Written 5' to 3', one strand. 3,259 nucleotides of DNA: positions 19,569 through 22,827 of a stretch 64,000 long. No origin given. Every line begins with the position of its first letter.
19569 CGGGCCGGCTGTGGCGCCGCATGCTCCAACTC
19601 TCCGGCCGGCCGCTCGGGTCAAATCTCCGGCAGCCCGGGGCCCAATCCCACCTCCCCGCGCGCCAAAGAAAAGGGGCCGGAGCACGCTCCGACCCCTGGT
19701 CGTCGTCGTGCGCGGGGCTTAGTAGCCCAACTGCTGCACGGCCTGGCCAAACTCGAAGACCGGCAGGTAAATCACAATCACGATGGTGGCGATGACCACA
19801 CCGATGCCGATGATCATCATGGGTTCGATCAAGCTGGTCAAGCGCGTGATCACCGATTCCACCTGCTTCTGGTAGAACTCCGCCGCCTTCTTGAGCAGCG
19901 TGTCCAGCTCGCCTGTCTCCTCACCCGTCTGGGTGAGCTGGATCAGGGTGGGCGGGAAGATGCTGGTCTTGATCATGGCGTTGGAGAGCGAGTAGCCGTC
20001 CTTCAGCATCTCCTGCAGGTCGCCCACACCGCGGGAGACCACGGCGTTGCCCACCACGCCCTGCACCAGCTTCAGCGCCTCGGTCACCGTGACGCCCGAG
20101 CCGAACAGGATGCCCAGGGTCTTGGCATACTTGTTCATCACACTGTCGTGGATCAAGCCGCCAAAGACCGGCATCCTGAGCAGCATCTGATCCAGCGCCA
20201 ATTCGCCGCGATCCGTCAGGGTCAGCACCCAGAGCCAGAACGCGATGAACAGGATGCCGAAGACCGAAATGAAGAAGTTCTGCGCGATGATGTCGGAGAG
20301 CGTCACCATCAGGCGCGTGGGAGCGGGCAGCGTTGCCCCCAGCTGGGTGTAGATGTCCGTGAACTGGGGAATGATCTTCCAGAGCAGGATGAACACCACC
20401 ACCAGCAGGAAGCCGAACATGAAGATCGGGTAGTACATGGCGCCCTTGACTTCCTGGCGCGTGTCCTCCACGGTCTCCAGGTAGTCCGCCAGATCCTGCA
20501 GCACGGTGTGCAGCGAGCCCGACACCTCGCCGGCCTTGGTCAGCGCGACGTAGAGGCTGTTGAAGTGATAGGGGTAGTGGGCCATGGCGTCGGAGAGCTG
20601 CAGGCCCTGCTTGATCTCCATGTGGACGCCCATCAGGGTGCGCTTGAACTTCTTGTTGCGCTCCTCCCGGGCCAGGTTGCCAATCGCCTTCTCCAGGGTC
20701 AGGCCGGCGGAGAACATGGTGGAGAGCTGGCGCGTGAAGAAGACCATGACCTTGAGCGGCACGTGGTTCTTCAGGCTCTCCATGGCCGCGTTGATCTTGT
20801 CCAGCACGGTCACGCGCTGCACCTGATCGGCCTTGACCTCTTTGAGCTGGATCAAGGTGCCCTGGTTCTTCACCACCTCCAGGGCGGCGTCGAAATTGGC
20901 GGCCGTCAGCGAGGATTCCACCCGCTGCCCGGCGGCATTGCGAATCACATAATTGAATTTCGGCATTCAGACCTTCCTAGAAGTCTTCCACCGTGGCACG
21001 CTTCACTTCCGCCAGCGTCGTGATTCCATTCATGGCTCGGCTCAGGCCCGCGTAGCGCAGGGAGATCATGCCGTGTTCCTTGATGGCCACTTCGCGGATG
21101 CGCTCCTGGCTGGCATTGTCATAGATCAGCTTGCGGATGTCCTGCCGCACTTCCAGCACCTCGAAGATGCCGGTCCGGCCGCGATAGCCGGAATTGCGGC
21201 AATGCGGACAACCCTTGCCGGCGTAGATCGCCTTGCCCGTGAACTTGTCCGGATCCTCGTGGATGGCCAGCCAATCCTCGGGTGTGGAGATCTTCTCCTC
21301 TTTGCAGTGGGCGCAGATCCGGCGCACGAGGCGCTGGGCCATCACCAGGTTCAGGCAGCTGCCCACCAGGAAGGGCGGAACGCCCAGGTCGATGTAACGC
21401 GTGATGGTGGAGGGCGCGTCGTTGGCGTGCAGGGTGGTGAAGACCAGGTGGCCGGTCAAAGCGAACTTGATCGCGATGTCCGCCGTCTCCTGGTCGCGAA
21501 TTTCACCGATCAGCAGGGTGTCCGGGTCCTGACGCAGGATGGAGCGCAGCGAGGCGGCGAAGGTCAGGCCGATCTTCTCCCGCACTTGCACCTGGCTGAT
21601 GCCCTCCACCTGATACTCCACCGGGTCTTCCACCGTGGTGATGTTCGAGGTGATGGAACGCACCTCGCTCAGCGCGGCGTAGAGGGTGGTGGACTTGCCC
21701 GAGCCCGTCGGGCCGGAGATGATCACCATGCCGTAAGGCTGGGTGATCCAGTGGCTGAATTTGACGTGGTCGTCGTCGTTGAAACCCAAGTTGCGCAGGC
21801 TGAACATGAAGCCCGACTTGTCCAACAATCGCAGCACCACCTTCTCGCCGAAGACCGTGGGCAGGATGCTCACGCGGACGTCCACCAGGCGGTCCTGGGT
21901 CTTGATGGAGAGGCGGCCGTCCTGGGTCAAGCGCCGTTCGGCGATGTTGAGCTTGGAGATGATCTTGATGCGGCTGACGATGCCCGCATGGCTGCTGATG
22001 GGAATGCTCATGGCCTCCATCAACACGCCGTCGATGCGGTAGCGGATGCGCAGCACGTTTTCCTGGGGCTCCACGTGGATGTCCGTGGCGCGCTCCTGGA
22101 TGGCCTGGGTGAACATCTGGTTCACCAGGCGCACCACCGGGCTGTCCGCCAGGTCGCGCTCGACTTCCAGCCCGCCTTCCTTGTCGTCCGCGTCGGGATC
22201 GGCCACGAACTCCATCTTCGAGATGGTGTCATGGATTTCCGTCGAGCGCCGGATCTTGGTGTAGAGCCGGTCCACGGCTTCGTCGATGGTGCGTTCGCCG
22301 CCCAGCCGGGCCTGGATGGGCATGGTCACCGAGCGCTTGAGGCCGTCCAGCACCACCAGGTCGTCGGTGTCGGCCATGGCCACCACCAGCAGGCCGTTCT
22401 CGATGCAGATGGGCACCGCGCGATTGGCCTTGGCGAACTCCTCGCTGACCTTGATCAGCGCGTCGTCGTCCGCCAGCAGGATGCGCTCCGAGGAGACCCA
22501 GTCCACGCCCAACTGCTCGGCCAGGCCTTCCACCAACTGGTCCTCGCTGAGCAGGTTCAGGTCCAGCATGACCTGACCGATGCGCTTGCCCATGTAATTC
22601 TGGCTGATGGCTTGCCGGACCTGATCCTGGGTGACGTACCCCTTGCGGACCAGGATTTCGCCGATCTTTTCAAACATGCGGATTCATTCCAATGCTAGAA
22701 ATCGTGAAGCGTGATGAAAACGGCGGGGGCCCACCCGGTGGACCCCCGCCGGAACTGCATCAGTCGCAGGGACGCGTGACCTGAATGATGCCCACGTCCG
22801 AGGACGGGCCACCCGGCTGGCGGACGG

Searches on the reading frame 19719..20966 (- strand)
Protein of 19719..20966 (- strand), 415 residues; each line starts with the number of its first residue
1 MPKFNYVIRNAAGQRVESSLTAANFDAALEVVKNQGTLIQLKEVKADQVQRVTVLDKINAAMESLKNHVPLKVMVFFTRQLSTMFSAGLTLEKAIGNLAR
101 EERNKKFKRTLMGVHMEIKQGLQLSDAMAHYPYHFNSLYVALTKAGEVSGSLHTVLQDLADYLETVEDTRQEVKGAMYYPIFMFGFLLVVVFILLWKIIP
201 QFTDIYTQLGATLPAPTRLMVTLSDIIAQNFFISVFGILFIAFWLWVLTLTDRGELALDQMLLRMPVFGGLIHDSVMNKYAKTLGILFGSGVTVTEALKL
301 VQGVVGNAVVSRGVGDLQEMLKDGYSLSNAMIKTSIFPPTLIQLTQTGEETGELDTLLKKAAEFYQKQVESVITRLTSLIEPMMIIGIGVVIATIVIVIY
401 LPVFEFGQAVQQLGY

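Call 5: search_protein_families(library=ncbifam, proteins=[window:19719-20966:-], max_evalue=1)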
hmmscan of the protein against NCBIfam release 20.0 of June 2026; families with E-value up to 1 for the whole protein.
window:19719-20966:- (415 aa): 7 families
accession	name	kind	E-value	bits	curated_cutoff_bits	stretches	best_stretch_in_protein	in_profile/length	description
TIGR02120.1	GspF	equivalog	8.3e-100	334.8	424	1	4-410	1-401/401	type II secretion system inner membrane protein GspF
NF052607.1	T4PiliAsmPilCThrm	equivalog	8.7e-91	305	700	1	1-406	1-400/406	type IV pilus assembly protein PilC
NF052606.1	T4PiliAsmPilCMyx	equivalog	2.2e-79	267.3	700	1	36-411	45-419/419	type IV pilus assembly protein PilC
NF007861.0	PRK10573.1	equivalog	1.2e-71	241.9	401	1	60-411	47-399/401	protein transport protein HofC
NF047826.1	T3SSXpsF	equivalog_domain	2.7e-61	207.6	650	1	1-410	1-404/405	type II secretion system protein XpsF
NF041012.2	T4P_ComGB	equivalog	1.1e-45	156.4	240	1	76-405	5-329/332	competence type IV pilus assembly protein ComGB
NF045751.1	MPN385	equivalog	0.0047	17.6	120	1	345-399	38-92/105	MPN385 family protein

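Call 6: search_protein_families(library=pfam, proteins=[window:19719-20966:-], max_evalue=0.1)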
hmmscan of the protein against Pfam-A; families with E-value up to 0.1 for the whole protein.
window:19719-20966:- (415 aa): 5 families
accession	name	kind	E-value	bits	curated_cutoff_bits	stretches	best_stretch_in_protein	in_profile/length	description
PF00482.28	T2SSF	-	1.1e-59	200.3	25.2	2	77-200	1-125/125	Type II secretion system (T2SS), protein F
PF23858.1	DUF7220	-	0.033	15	28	0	374-411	3-40/70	Family of unknown function (DUF7220)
PF20911.3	GP7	-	0.053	12.8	27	1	39-117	223-300/313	Major capsid protein GP7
PF22431.2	COG2p_C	-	0.064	14.2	27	0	24-85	4-61/139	COG2p C-terminal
PF16020.10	Deltameth_res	-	0.098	12.9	27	0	384-407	25-48/52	Deltamethrin resistance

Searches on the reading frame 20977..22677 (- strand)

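Call 5: search_protein_families(library=ncbifam, proteins=[window:20977-22677:-], max_evalue=1)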
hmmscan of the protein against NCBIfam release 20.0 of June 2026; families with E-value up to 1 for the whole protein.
window:20977-22677:- (566 aa): 31 families (the best 25 are shown)
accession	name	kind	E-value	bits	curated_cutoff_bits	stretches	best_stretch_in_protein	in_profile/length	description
TIGR02538.1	type_IV_pilB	equivalog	3.1e-177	590.6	675.65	1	4-563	1-563/564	type IV-A pilus assembly ATPase PilB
TIGR02533.1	type_II_gspE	equivalog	1.4e-168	561.6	630.25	1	77-562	4-486/486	type II secretion system ATPase GspE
NF053534.1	T4PilAsmATPsTfpB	equivalog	1.4e-134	449.7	850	1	42-561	62-581/584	type IV pilus assembly ATPase TfpB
NF007755.0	PRK10436.1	equivalog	5.1e-131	437.5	617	1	82-561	14-458/465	type II secretion system protein GspE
NF041000.1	ATPase_ComGA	equivalog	2.1e-73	246.6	300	1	187-452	2-266/267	competence type IV pilus ATPase ComGA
TIGR01420.1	pilT_fam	subfamily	2.8e-45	155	319.1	1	186-431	3-242/343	PilT/PilU family type 4a pilus ATPase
TIGR02525.1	plasmid_TraJ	equivalog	3.6e-21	75.6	368.3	1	314-431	148-272/372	plasmid transfer ATPase TraJ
TIGR02524.1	dot_icm_DotB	equivalog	1.9e-19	70.1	463.3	1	314-445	133-273/358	Dot/Icm type IV secretion system ATPase DotB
NF058587.1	archaellum_moto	equivalog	1.4e-15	57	550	1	310-452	269-418/527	archaellum flagellar ATPase motor FlaI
NF008411.1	PRK11234.1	equivalog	7.4e-15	54.4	1170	1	4-151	483-628/723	cyclic di-3',5'-guanylate-activated glycosyltransferase NfrB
TIGR02782.1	TrbB_P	equivalog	2.3e-14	53.4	304.55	1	318-427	139-251/303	P-type conjugative transfer ATPase TrbB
NF010469.0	PRK13894.1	subfamily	5.1e-13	49.1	508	1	318-428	152-264/320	conjugal transfer ATPase TrbB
NF053729.1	c-di-GMP_motif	domain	1.5e-12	47.1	38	1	4-55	1-53/53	cyclic di-GMP-binding domain-containing protein, MshE-related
TIGR02788.1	VirB11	equivalog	4.8e-12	45.5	249.95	1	317-430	146-264/308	P-type DNA transfer ATPase VirB11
TIGR03819.1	heli_sec_ATPase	hypoth_equivalog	5.1e-12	45.6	373.15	1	276-432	138-301/340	TadA family conjugal transfer-associated ATPase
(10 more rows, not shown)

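Call 6: search_protein_families(library=pfam, proteins=[window:20977-22677:-], max_evalue=0.1)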
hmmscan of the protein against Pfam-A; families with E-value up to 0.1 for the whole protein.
window:20977-22677:- (566 aa): 10 families
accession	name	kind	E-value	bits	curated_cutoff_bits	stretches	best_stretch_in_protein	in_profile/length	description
PF00437.27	T2SSE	-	7.2e-131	436.6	24.9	1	178-560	5-370/370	Type II/IV secretion system protein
PF05157.20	MshEN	-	8.9e-12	45.3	23.1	1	68-140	12-85/90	MshEN domain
PF13555.12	AAA_29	-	0.0029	17.8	27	1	311-334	18-41/61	P-loop containing region of AAA domain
PF25199.1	nSTAND_NTPase5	-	0.004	17.4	34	1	314-349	40-76/145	Novel STAND NTPase 5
PF13476.12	AAA_23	-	0.0047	18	27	1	301-334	11-38/201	AAA domain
PF00005.33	ABC_tran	-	0.0055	17.7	25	1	317-375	13-67/137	ABC transporter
PF13191.12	AAA_16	-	0.0077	17.2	32.6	1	314-378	24-91/167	AAA ATPase domain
PF13401.12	AAA_22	-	0.0099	16.6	27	1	315-393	5-75/130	AAA domain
PF20720.3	nSTAND3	-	0.013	15.6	27.2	1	314-346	16-48/155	Novel STAND NTPase 3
PF24883.2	NPHP3_N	-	0.089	13.4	24.8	0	304-343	9-50/164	Nephrocystin 3, N-terminal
